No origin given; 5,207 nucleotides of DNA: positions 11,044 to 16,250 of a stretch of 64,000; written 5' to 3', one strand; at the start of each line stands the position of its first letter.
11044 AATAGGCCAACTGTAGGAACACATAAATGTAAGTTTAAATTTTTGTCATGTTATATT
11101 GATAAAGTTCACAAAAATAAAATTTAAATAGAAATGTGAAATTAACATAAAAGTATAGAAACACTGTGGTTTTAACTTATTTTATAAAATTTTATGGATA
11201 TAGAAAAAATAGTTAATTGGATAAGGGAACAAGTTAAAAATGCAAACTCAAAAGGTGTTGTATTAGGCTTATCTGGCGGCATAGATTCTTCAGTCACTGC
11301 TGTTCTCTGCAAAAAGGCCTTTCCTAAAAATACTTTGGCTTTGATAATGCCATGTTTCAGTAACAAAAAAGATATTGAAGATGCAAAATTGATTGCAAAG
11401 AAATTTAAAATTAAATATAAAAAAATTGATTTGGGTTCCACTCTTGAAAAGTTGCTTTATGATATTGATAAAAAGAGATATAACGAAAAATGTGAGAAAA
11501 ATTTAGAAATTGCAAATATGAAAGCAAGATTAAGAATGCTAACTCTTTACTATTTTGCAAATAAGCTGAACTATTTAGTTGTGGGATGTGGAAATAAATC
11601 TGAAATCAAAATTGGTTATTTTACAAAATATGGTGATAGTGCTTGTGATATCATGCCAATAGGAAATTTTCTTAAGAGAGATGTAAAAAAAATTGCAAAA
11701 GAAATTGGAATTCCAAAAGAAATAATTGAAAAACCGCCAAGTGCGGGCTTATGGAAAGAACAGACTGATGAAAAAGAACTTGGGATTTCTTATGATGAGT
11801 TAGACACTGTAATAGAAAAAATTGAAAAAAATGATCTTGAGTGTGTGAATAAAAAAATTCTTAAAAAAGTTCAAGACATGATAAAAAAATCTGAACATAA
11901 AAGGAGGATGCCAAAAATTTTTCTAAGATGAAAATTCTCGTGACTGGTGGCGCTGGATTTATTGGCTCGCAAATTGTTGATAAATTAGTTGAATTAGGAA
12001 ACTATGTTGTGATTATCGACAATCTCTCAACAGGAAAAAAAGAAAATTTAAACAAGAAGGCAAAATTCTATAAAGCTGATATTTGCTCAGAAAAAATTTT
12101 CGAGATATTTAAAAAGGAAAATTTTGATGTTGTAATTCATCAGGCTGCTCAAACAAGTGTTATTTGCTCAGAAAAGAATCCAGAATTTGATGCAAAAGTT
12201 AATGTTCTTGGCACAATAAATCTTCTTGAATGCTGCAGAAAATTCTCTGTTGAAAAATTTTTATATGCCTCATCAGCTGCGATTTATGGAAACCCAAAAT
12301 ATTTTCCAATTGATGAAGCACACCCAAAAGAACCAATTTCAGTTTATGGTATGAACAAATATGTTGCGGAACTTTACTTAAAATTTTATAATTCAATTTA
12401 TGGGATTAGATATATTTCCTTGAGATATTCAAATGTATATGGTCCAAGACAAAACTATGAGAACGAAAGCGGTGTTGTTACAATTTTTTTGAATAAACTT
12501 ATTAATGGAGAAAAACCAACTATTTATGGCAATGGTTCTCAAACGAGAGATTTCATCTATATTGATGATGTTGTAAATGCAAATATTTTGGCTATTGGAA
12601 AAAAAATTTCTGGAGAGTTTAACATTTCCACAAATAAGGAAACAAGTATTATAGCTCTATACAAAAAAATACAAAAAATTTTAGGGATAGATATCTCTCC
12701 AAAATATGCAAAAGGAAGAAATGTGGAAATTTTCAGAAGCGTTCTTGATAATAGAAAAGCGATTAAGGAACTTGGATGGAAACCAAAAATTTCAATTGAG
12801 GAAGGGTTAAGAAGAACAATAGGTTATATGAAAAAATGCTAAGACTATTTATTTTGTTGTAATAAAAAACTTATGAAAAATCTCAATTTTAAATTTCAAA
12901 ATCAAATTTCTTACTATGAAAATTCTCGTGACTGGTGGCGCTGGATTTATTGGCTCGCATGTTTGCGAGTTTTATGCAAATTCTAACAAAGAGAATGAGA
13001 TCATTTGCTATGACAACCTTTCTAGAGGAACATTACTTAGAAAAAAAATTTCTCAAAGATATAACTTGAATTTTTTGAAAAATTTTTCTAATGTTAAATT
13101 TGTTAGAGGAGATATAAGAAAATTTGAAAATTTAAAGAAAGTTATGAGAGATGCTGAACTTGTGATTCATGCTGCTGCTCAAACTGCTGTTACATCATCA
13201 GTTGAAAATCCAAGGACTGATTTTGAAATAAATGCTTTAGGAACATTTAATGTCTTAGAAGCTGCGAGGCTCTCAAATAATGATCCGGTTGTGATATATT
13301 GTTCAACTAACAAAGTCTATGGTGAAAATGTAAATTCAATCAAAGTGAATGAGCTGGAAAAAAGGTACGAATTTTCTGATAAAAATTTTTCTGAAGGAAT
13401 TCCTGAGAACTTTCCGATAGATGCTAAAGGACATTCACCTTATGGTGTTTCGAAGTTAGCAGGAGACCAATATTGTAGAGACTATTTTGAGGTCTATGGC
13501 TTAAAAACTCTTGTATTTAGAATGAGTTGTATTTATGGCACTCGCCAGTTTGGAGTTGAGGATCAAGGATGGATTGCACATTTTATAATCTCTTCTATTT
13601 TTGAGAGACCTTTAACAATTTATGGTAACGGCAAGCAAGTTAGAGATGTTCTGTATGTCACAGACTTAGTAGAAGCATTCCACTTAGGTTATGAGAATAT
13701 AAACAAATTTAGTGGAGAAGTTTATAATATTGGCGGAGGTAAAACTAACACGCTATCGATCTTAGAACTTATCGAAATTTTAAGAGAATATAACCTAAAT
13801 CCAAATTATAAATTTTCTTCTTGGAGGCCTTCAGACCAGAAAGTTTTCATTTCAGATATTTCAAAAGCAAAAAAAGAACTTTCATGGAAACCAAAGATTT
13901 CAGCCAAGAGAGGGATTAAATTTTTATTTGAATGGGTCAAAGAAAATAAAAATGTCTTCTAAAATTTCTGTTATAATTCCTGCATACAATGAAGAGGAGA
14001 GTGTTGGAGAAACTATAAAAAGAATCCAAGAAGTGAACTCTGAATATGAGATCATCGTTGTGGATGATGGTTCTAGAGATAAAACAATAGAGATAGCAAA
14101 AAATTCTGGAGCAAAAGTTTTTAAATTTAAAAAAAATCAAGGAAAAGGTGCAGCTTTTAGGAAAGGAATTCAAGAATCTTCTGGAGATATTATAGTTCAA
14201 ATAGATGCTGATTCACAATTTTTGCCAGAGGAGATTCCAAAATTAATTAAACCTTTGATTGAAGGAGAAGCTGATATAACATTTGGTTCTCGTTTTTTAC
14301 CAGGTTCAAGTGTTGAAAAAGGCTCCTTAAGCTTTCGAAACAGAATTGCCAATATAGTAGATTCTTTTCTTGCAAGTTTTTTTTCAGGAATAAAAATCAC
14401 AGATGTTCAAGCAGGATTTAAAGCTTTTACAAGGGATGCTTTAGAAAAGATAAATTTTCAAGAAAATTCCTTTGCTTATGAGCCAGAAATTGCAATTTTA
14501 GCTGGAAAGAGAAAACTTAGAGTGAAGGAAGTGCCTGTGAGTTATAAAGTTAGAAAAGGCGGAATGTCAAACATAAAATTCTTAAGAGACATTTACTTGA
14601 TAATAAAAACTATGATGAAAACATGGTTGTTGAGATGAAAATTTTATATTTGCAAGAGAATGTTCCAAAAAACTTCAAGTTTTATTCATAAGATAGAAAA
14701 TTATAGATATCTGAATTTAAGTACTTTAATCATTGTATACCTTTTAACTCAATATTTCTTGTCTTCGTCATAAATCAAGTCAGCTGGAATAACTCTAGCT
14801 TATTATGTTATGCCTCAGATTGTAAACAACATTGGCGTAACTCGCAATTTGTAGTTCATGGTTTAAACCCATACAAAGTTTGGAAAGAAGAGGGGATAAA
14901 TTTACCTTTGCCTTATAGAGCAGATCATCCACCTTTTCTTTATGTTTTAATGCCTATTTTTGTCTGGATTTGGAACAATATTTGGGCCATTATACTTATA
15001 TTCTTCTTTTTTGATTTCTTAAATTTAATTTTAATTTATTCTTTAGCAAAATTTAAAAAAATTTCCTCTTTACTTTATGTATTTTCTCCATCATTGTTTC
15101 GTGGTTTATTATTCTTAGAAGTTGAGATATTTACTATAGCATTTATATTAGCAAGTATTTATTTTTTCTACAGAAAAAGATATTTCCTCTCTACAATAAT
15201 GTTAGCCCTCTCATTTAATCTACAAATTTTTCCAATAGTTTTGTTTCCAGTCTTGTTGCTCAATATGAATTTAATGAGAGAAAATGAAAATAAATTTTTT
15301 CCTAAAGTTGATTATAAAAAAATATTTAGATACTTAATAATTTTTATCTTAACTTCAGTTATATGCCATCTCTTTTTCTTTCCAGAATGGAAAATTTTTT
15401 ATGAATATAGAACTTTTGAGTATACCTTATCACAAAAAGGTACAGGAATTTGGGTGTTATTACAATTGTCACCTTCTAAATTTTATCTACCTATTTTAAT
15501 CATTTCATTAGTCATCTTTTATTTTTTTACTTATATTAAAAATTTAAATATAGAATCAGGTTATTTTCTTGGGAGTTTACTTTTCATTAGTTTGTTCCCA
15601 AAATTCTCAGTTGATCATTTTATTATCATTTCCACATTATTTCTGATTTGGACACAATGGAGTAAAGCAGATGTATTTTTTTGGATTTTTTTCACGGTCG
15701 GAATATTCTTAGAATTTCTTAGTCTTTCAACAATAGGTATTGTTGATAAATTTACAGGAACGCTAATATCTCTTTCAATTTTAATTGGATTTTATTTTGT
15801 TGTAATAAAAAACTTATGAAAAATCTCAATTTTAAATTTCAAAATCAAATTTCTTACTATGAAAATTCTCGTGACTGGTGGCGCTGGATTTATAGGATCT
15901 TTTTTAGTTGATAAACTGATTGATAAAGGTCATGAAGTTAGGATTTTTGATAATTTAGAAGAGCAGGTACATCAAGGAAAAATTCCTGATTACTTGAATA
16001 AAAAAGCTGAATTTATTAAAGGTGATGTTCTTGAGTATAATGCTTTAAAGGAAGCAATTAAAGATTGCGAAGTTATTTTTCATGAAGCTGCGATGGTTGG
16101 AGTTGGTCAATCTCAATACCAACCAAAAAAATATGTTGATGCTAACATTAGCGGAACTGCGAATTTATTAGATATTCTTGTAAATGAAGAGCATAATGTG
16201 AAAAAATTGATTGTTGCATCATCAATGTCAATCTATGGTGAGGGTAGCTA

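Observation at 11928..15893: Nucleotide-identical promoter-plus-start module shared by three epimerase paralogs; 103-bp perfect direct repeats bracket a 2.9-kb glycan cassette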

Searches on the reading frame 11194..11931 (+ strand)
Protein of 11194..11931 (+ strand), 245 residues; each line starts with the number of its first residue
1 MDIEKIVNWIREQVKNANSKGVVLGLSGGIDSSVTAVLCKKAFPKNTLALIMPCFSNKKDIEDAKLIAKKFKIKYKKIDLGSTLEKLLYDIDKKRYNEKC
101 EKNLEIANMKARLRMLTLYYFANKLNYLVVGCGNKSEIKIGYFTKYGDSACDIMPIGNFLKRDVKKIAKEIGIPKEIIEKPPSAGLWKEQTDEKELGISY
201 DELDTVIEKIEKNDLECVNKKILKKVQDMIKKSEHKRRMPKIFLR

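Call 9: search_protein_families(library=pfam, proteins=[window:11194-11931:+], max_evalue=0.01)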
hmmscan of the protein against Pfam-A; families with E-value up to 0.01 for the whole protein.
window:11194-11931:+ (245 aa): 6 families
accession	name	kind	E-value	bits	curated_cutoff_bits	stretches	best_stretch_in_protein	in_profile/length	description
PF02540.23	NAD_synthase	-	1.7e-83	279.9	21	1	3-240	2-242/242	NAD synthase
PF03054.22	tRNA_Me_trans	-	1.9e-10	41.2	20.6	1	22-96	3-88/202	tRNA methyl transferase HUP domain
PF06508.19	QueC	-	0.00015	21.8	22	1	23-81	3-61/210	Queuosine biosynthesis protein QueC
PF24167.1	DUF7411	-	0.00073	19.6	28.7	1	25-91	6-70/194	Family of unknown function (DUF7411)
PF00733.27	Asn_synthase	-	0.001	19.2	21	1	24-79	22-78/354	Asparagine synthase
PF01507.26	PAPS_reduct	-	0.0061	17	22.5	0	22-116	2-99/175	Phosphoadenosine phosphosulfate reductase domain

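Call 16: find_related_loci(query=window:11194-11931:+, collection=genome_contigs, flank=10000)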
Query window:11194-11931:+ (245 aa) in genome_contigs; peptide patterns used: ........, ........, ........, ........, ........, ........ (x = any residue, [..] = any of these).
153 stretches matched a pattern; 3 encode a relative of the query (tblastn E <= 1e-3); 3 distinct loci.
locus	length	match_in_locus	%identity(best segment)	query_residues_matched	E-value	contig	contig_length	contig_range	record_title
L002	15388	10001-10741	46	3-242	2e-61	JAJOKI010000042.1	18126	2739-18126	MAG: Methanocellales archaeon isolate MAG-838 c_000000000004, whole genome shotgun sequence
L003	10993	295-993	51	4-243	5e-60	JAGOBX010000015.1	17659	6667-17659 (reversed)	Candidatus Dependentiae bacterium isolate Go_SlDig_bin_425 Go_SlDig_9154_length_17659_cov_5.735740, whole genome shotgun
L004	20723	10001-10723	42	4-240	2e-47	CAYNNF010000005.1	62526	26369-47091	MAG TPA_asm: uncultured Candidatus Saccharibacteria bacterium isolate SRP178699_co1_596 genome assembly, contig: NODE_38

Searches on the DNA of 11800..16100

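Call 66: search_rna_families(source=window, start=11800, end=16100, threshold=evalue, max_evalue=1)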
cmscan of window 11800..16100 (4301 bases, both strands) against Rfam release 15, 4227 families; matches with E-value up to 1: 2.
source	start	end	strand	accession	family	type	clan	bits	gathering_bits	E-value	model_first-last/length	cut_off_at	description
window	14211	14230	-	RF03130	L19-Flavobacteria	Cis-reg; leader;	-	21.8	31.5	0.97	5-25/29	no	L19-Flavobacteria ribosomal protein leader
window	11942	11993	+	RF00002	5_8S_rRNA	Gene; rRNA;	CL00112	17.8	42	0.16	1-154/154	no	5.8S ribosomal RNA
